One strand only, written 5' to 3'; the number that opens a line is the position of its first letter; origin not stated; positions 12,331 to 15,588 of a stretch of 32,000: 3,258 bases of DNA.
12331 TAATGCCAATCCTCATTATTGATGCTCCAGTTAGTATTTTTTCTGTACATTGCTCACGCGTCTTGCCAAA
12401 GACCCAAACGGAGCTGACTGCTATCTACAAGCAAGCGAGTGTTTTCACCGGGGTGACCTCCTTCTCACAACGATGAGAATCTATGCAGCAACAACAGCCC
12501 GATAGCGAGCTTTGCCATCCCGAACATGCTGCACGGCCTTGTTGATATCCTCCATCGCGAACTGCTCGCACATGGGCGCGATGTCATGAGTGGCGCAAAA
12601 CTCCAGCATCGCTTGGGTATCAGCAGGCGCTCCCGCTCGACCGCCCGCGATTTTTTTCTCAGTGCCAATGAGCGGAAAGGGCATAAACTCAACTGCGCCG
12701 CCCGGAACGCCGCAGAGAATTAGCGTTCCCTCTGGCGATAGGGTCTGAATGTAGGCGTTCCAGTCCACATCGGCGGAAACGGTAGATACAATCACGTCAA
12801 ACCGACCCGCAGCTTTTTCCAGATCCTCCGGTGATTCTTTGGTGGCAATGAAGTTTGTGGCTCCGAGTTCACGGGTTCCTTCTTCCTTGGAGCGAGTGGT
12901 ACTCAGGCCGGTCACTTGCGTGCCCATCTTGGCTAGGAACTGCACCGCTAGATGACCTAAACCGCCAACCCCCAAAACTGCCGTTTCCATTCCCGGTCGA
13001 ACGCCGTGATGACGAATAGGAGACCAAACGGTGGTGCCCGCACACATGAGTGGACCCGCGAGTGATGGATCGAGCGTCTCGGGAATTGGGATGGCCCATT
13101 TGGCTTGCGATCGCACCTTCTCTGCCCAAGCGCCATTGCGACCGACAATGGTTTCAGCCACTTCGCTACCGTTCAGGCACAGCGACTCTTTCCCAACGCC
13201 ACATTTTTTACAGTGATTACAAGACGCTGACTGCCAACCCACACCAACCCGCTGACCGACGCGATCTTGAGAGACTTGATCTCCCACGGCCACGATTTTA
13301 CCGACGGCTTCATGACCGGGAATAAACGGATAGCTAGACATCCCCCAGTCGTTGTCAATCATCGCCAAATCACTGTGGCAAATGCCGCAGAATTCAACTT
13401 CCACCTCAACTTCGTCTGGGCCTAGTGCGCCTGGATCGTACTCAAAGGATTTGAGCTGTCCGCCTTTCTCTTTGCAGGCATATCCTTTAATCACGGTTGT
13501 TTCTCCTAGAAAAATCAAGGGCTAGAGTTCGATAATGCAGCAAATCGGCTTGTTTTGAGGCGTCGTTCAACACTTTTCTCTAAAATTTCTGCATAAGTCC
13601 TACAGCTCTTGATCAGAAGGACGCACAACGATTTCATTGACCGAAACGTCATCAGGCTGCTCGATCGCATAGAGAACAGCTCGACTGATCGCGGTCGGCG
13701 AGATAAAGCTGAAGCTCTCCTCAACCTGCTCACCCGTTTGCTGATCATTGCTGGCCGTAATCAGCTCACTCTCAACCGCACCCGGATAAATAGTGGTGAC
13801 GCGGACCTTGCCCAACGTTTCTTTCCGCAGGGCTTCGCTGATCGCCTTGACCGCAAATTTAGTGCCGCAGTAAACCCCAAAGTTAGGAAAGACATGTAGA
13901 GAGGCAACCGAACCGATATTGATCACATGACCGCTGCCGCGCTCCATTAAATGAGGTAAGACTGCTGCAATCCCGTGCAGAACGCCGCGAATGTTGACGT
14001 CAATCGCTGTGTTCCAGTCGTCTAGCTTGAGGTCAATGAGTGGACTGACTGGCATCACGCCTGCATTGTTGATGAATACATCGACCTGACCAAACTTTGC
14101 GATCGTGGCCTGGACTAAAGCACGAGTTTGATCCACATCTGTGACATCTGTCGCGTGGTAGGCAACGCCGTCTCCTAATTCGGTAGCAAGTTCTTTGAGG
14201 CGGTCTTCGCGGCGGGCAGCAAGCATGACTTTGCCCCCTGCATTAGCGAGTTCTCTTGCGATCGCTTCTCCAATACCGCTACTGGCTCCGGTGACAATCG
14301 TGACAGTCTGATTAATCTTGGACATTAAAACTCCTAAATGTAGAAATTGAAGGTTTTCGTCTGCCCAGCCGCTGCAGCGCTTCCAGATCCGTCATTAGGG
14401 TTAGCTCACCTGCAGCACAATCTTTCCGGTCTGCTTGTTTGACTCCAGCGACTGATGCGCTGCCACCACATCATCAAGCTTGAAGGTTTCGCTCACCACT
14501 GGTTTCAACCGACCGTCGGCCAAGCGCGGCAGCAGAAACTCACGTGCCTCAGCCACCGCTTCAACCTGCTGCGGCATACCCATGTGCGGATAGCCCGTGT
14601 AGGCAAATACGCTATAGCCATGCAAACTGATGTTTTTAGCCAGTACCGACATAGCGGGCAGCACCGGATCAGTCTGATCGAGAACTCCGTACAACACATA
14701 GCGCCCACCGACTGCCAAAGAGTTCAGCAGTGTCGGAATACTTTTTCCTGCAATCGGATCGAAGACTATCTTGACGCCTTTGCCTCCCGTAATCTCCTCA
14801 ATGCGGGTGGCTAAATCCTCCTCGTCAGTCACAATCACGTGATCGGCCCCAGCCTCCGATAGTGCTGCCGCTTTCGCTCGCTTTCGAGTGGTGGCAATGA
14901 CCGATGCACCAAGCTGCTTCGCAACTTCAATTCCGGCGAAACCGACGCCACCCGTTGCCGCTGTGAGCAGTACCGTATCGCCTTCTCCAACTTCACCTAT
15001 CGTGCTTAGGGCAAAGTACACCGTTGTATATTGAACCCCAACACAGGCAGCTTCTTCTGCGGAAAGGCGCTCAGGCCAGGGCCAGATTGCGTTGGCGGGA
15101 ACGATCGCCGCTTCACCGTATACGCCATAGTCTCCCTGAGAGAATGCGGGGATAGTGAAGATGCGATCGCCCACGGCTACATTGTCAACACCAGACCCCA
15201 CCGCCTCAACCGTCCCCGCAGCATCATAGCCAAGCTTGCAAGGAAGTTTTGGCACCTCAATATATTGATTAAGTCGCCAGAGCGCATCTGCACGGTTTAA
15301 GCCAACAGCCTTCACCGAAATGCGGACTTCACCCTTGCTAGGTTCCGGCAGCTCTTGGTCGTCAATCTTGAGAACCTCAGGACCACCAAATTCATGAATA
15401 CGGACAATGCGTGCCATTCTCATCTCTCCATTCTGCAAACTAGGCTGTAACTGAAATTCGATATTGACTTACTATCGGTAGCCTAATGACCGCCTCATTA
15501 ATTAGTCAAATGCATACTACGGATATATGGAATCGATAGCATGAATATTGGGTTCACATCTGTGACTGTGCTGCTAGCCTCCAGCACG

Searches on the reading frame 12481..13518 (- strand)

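Call 91: search_protein_families(library=pfam, proteins=[window:12481-13518:-], max_evalue=0.00001)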
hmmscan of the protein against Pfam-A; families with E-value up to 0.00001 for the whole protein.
window:12481-13518:- (345 aa): 5 families
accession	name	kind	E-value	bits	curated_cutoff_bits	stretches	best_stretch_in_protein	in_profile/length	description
PF08240.17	ADH_N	-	2e-27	95.9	23.5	1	33-147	1-104/104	Alcohol dehydrogenase GroES-like domain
PF00107.32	ADH_zinc_N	-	1.1e-20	74.4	31.8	1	186-309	1-128/129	Zinc-binding dehydrogenase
PF16912.11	Glu_dehyd_C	-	3e-06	27.3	34.9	1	178-275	33-135/211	Glucose dehydrogenase C-terminus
PF13602.12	ADH_zinc_N_2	-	5e-06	27.9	27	1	218-338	1-129/134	Zinc-binding dehydrogenase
PF01262.27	AlaDh_PNT_C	-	7.3e-06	26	23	0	172-248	25-101/214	Alanine dehydrogenase/PNT, C-terminal domain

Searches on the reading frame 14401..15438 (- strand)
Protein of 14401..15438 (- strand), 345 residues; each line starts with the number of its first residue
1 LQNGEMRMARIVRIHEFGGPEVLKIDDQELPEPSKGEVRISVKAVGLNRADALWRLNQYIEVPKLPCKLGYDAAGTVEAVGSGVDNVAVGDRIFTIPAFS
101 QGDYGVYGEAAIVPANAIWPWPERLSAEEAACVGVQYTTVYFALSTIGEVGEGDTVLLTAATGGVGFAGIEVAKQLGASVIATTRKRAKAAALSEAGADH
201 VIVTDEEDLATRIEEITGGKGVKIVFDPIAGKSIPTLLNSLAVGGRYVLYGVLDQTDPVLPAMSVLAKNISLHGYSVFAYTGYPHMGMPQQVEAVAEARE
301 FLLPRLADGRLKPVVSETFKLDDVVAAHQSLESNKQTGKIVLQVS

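Call 91: search_protein_families(library=pfam, proteins=[window:14401-15438:-], max_evalue=0.00001)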
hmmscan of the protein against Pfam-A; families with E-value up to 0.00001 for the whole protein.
window:14401-15438:- (345 aa): 3 families
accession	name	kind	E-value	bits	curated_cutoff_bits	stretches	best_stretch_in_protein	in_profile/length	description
PF00107.32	ADH_zinc_N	-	1e-25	90.6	31.8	1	164-279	1-116/129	Zinc-binding dehydrogenase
PF13602.12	ADH_zinc_N_2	-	1.8e-19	71.4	27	1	197-342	2-134/134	Zinc-binding dehydrogenase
PF08240.17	ADH_N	-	4e-15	56.4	23.5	1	35-123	2-104/104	Alcohol dehydrogenase GroES-like domain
